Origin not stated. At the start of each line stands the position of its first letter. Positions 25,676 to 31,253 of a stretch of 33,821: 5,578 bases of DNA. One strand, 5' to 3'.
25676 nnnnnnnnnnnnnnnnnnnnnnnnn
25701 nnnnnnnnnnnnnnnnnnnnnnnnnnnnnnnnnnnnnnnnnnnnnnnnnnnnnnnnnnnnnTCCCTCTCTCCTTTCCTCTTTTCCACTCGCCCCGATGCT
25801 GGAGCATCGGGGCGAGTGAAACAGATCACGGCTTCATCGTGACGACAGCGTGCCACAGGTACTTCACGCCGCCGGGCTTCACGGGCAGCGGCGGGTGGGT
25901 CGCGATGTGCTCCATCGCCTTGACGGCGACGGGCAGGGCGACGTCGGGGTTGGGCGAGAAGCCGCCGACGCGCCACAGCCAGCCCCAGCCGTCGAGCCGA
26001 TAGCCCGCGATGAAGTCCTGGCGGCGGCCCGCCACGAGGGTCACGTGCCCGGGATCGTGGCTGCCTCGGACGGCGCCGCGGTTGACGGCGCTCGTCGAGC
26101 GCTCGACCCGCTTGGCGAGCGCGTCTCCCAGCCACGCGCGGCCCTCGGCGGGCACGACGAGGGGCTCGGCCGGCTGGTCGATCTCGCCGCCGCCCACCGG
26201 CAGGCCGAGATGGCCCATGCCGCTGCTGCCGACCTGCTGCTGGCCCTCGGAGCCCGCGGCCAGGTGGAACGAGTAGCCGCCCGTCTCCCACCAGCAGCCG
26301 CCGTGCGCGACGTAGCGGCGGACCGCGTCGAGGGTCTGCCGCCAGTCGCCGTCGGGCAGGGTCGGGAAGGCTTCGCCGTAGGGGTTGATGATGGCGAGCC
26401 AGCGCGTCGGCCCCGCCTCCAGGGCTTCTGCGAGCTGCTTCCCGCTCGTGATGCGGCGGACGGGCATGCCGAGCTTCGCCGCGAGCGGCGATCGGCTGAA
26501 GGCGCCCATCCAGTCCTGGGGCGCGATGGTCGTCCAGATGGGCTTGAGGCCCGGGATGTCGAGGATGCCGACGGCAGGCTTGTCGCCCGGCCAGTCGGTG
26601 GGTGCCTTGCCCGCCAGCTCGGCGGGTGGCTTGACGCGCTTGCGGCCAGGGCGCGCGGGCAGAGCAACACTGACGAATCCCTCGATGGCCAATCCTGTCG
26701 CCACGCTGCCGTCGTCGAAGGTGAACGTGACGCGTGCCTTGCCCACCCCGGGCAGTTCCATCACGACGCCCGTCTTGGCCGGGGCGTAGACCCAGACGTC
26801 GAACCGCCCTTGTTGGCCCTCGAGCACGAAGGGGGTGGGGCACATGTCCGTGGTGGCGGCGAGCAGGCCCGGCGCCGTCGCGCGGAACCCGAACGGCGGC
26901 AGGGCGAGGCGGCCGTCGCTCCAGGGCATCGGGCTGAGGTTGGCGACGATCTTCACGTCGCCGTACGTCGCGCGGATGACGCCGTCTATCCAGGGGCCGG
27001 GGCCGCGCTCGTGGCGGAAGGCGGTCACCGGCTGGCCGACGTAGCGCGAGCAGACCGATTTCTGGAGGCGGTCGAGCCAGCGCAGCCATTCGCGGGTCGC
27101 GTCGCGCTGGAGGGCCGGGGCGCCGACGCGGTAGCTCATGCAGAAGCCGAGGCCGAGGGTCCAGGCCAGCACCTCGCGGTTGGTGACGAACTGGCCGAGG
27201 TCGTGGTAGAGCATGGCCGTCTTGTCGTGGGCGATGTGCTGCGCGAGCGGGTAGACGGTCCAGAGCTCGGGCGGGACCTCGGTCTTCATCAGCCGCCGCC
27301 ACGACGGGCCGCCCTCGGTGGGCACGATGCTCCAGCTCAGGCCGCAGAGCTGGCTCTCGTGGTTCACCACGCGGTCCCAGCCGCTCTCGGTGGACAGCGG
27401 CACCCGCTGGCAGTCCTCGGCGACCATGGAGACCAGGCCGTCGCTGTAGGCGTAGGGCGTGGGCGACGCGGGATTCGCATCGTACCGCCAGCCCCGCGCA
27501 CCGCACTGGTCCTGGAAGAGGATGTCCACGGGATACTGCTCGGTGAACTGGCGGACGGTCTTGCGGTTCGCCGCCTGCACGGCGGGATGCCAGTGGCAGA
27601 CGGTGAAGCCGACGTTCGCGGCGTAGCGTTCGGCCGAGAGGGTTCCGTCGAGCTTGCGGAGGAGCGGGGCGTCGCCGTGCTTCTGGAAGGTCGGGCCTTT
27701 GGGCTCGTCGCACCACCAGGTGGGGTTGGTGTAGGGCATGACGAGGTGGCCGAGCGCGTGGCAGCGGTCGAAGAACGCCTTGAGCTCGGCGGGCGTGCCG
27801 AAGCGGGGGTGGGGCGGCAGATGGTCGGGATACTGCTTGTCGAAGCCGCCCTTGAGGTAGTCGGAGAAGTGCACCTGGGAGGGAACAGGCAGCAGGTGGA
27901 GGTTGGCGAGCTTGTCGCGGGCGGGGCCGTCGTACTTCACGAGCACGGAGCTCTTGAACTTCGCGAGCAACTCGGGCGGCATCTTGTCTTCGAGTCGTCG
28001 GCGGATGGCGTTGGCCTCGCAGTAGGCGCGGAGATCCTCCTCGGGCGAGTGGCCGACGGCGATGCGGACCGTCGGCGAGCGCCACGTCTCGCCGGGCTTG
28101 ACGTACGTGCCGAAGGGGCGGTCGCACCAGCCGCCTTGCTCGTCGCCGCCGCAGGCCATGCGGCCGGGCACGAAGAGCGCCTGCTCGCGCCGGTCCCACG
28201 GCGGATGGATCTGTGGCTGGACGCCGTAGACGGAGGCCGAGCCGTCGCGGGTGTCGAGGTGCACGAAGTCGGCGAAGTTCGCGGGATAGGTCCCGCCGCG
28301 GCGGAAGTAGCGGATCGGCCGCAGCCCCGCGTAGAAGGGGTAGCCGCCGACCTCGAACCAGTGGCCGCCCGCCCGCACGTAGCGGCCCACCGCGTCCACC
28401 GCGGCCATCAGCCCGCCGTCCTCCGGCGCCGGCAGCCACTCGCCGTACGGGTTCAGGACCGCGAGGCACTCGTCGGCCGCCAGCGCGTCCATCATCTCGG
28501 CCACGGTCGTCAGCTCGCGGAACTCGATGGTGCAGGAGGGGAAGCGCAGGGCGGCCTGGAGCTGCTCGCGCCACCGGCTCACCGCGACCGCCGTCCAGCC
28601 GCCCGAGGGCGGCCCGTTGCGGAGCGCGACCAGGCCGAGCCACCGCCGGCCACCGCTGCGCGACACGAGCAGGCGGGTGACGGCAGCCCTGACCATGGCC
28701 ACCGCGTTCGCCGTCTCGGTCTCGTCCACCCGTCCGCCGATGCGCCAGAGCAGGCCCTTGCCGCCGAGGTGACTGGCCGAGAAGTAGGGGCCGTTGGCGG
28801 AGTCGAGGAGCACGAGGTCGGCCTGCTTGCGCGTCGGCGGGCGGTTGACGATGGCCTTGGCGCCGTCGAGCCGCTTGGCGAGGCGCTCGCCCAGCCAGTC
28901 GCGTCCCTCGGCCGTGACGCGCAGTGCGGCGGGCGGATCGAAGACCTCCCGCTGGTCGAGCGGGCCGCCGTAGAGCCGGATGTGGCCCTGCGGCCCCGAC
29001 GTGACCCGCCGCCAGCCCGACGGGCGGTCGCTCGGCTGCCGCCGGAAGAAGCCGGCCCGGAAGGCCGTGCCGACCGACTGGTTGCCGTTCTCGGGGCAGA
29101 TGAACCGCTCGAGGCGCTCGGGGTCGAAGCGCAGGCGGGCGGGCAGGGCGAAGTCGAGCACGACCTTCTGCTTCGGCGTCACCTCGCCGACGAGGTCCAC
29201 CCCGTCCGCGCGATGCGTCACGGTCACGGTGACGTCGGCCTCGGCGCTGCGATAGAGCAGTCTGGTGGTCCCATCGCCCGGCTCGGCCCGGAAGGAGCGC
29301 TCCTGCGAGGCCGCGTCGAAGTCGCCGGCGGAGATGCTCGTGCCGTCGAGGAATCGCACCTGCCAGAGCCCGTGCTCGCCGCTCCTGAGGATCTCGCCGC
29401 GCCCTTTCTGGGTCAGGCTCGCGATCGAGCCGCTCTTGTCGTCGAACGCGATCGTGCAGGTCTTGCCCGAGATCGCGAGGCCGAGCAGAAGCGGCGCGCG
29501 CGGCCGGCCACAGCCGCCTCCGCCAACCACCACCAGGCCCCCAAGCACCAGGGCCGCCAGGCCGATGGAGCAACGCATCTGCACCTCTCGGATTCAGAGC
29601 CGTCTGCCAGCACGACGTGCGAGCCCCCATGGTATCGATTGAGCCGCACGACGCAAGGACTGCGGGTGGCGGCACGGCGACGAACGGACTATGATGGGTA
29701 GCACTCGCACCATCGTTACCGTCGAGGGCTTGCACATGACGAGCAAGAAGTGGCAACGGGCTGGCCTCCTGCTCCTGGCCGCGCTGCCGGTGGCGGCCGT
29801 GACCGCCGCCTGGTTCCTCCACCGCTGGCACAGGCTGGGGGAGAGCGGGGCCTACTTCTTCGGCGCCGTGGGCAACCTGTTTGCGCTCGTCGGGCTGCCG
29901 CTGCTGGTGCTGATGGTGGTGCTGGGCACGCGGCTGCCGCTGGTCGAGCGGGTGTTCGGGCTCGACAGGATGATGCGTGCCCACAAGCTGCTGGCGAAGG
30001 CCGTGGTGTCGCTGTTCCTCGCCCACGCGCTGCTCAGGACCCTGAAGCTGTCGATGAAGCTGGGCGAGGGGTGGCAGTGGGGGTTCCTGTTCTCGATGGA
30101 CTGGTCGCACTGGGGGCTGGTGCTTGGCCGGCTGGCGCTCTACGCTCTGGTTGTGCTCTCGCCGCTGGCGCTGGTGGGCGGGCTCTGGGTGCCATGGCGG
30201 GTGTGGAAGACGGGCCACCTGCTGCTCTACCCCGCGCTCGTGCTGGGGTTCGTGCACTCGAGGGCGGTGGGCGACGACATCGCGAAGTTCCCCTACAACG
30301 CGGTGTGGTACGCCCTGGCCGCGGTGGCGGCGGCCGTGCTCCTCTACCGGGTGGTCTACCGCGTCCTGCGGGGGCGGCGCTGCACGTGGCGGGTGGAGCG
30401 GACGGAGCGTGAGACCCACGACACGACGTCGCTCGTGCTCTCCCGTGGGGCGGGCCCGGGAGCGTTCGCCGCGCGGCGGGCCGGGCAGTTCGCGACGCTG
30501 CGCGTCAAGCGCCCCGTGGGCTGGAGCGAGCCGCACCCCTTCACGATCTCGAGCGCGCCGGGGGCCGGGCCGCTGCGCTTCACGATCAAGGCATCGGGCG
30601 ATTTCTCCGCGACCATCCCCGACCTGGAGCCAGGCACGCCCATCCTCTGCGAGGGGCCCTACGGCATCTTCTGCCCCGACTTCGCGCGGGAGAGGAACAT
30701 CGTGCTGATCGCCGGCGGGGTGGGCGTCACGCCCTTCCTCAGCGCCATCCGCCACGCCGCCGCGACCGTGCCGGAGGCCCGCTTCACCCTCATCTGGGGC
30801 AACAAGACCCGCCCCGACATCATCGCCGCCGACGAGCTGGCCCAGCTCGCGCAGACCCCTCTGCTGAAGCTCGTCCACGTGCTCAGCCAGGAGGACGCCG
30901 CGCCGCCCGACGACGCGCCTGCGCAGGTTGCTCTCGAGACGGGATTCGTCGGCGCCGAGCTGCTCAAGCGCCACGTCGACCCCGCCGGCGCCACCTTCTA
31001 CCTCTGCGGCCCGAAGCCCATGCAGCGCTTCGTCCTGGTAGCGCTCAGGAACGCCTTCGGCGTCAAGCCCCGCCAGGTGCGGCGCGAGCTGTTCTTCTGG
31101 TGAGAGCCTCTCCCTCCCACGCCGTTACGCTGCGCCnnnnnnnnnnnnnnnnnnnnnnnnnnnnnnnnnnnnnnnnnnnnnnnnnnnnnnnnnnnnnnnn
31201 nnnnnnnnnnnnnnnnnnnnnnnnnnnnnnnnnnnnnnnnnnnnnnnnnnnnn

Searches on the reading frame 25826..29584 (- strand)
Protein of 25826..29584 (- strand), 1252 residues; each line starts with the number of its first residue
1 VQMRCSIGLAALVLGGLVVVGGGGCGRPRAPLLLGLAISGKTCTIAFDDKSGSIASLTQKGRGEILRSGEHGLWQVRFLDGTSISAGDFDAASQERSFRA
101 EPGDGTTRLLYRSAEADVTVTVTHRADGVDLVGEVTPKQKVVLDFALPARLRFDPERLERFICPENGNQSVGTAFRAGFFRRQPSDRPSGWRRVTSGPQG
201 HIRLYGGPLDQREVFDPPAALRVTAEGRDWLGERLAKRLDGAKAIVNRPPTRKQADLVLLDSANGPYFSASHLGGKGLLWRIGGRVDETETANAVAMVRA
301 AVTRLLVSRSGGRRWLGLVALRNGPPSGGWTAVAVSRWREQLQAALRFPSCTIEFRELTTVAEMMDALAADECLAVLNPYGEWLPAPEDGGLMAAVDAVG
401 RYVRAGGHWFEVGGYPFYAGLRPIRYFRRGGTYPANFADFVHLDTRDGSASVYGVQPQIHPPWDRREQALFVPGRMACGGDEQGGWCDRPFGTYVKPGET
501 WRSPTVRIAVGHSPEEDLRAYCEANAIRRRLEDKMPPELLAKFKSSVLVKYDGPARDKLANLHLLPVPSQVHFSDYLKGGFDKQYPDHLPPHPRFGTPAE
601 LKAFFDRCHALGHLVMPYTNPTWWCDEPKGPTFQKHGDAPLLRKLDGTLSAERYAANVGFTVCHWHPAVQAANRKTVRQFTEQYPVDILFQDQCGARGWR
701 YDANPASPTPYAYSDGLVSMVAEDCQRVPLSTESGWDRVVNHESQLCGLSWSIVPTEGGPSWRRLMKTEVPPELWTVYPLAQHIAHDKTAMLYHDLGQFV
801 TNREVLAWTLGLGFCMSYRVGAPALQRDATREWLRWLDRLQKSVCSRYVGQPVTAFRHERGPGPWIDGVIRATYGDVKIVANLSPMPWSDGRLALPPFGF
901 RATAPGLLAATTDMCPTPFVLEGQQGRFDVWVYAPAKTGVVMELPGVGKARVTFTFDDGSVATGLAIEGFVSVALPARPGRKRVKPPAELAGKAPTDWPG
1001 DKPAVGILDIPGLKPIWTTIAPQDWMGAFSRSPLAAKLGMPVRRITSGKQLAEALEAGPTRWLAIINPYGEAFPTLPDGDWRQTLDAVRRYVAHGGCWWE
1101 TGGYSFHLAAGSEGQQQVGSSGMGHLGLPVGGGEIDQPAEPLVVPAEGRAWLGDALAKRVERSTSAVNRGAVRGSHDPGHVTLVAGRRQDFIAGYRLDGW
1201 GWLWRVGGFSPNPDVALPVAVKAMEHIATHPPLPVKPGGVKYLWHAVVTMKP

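Call 83: search_protein_families(library=pfam, proteins=[window:25826-29584:-], max_evalue=0.001)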
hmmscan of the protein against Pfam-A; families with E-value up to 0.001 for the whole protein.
window:25826-29584:- (1252 aa): 1 family
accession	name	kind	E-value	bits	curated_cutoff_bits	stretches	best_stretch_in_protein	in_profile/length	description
PF19773.5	DUF6259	-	9.1e-07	28.7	28.7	1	563-696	72-204/300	Domain of unknown function (DUF6259)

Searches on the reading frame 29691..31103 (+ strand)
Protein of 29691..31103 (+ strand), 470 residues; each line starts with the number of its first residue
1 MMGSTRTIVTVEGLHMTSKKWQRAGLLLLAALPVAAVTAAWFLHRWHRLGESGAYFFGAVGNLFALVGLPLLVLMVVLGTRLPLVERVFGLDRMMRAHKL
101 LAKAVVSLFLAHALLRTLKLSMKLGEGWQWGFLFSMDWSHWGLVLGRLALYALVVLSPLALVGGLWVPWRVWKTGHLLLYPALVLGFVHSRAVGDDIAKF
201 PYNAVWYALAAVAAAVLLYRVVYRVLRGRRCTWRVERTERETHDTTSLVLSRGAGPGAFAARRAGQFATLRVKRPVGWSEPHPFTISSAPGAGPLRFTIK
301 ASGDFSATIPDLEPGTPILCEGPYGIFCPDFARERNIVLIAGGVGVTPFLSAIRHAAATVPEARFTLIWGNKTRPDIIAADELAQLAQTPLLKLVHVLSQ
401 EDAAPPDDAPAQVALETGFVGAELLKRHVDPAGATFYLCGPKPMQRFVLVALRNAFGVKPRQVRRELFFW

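Call 83: search_protein_families(library=pfam, proteins=[window:29691-31103:+], max_evalue=0.001)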
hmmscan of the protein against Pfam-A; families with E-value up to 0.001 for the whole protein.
window:29691-31103:+ (470 aa): 4 families
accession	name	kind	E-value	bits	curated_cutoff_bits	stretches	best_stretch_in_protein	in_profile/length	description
PF00175.26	NAD_binding_1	-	2.2e-17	64.1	22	1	339-448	1-107/109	Oxidoreductase NAD-binding domain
PF01794.25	Ferric_reduct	-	8.8e-08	32.7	28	1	66-186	3-120/121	Ferric reductase like transmembrane component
PF08030.17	NAD_binding_6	-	4e-05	24.2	22.2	1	335-377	2-49/156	Ferric reductase NAD binding domain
PF08022.18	FAD_binding_8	-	0.00015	22.2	22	1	260-309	28-78/109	FAD-binding domain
